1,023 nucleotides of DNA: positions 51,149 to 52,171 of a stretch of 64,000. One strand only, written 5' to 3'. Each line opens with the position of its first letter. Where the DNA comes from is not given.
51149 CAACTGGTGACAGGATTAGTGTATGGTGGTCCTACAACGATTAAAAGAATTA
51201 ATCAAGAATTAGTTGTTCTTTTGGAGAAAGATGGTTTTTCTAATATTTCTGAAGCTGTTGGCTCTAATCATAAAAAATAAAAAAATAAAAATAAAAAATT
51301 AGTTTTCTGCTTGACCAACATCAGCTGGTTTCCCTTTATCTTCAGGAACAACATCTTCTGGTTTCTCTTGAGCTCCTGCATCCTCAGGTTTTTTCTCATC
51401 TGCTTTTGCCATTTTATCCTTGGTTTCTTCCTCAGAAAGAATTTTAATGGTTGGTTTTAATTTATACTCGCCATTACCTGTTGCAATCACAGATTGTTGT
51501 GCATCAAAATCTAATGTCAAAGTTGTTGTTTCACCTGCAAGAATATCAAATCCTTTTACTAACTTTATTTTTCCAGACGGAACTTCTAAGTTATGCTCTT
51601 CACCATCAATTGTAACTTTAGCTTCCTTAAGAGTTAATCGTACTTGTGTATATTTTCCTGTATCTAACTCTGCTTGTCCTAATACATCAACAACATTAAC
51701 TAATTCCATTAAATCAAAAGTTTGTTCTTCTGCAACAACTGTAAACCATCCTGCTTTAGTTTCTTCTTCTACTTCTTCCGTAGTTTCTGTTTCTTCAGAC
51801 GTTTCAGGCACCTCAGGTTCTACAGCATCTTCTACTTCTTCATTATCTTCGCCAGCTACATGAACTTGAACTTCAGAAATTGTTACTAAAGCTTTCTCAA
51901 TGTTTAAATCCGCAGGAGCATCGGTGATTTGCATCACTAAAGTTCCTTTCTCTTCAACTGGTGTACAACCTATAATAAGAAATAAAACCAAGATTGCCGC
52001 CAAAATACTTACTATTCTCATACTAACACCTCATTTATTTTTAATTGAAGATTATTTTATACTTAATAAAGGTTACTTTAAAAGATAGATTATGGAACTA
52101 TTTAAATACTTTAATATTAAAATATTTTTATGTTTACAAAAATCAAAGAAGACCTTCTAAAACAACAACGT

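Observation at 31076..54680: Bacterial-style RNA-remodelling toolkit in an archaeal window: CspA plus three DEAD-box helicases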

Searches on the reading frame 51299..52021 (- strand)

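Call 14: search_protein_families(library=pfam, proteins=[window:51299-52021:-])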
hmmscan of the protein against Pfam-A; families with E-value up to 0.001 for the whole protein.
window:51299-52021:- (240 aa): 1 family
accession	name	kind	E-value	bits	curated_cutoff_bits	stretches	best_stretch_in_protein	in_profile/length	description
PF14321.11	DUF4382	-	1.7e-29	103.2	25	1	25-190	1-136/136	Domain of unknown function (DUF4382)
